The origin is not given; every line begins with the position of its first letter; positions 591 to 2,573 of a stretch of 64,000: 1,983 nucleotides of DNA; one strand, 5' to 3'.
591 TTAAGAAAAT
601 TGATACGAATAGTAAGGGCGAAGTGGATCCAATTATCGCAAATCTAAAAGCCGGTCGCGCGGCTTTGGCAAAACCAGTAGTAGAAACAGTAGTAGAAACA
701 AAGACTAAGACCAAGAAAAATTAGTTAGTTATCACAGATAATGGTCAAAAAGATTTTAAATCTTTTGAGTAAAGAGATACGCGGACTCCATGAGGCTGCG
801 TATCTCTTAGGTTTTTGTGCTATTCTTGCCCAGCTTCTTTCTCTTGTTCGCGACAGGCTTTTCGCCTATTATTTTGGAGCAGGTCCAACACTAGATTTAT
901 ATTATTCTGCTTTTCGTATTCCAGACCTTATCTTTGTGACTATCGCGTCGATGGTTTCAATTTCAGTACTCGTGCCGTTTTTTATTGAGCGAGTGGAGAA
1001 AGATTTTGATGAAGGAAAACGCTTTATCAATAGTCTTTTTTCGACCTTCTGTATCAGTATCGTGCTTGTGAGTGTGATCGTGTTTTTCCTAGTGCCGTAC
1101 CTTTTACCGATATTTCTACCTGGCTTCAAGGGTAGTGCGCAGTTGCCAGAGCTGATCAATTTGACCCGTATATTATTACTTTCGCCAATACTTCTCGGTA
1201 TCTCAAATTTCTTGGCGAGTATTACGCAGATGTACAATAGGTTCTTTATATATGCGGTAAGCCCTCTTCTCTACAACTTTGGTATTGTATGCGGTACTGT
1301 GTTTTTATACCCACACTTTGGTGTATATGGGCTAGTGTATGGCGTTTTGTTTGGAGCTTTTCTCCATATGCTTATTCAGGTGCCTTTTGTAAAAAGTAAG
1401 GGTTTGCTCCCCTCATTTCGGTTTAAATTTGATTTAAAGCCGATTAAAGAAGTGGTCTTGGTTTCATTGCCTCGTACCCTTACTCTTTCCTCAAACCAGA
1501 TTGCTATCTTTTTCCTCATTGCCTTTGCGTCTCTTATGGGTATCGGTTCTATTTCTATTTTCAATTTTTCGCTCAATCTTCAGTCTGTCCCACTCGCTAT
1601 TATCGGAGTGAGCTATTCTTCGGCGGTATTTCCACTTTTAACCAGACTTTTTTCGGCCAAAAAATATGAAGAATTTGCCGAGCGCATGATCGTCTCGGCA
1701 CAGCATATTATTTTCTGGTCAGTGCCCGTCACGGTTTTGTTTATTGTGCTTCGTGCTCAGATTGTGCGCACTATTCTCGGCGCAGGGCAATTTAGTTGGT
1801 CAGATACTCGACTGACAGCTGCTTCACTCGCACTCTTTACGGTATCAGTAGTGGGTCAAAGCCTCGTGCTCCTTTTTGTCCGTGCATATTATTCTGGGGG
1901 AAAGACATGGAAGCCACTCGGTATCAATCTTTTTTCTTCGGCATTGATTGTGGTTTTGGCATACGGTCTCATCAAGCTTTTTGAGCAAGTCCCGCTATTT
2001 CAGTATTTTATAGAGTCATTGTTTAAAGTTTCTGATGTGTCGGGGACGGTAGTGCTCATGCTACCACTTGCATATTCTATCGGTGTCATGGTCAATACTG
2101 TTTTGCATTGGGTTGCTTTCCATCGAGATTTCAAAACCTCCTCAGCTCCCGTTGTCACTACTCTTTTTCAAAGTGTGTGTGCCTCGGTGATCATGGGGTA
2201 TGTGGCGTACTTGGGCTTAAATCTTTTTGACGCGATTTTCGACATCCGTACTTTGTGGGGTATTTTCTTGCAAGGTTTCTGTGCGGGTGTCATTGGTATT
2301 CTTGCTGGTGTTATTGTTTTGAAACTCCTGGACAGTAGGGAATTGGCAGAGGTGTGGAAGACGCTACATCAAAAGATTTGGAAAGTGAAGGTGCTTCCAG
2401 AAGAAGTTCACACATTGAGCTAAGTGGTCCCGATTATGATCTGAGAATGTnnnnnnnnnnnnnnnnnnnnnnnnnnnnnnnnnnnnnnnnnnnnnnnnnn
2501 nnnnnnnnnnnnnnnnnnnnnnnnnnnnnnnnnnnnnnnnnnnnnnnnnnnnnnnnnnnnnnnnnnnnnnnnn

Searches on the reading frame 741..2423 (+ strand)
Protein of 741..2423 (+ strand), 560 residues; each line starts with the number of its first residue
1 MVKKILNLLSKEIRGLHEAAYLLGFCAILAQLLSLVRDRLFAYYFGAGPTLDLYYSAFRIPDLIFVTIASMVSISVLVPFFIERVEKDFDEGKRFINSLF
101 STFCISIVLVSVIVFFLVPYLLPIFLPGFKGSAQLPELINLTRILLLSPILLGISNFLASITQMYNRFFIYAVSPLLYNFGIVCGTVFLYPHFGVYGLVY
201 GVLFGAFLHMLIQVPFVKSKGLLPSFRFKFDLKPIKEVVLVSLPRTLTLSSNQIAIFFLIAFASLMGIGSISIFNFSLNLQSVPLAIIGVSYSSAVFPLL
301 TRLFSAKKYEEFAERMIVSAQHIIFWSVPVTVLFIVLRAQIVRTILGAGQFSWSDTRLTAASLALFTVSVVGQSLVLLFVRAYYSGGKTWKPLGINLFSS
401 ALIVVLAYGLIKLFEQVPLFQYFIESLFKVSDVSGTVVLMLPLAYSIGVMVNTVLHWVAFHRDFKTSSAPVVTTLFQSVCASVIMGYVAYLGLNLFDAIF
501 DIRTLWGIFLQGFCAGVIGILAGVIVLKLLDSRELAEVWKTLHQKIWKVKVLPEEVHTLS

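Call 8: search_protein_families(library=pfam, proteins=[window:741-2423:+], max_evalue=0.0001)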
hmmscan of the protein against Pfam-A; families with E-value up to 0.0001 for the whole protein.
window:741-2423:+ (560 aa): 1 family
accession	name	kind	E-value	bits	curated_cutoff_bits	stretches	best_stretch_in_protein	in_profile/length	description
PF03023.19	MurJ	-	3.1e-69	234.2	27.4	1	41-500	1-440/451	Lipid II flippase MurJ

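Call 42: find_encoding_contigs(protein=window:741-2423:+, flank=10000, max_places=4)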
Protein window:741-2423:+ (560 aa): 5 contigs read that carry it; 4 places shown.
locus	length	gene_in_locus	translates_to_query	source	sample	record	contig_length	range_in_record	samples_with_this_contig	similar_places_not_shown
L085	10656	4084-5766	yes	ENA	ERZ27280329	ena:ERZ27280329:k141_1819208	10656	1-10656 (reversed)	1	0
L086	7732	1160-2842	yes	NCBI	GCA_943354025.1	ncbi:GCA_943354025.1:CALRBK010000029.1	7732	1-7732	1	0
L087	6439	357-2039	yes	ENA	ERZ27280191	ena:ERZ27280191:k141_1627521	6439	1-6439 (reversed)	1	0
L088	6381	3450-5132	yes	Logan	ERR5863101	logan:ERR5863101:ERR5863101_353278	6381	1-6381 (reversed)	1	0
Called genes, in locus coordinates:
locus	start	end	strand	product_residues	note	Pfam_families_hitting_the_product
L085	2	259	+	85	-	?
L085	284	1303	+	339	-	PF02779:Transket_pyr, PF02780:Transketolase_C, PF22613:Transketolase_C_1 (weak)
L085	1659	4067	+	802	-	PF13431:TPR_17 (faint), PF13181:TPR_8 (faint), PF07719:TPR_2 (faint), PF13414:TPR_11 (faint), PF13432:TPR_16 (faint), PF14559:TPR_19 (faint), PF21033:RMD1-3 (faint), PF00515:TPR_1 (faint), +1 more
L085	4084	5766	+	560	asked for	PF03023:MurJ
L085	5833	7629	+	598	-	PF00009:GTP_EFTU, PF14492:EFG_III, PF00679:EFG_C, PF06421:LepA_C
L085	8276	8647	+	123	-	PF04977:DivIC (weak)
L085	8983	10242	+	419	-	PF00817:IMS, PF11799:IMS_C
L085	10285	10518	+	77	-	PF00462:Glutaredoxin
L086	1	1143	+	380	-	?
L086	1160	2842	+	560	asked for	PF03023:MurJ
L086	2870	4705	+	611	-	PF00009:GTP_EFTU, PF14492:EFG_III, PF00679:EFG_C, PF06421:LepA_C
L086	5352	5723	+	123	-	PF04977:DivIC (weak)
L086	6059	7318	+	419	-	PF00817:IMS, PF11799:IMS_C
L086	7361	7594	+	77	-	PF00462:Glutaredoxin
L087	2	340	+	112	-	?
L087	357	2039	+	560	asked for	PF03023:MurJ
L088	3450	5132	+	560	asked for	PF03023:MurJ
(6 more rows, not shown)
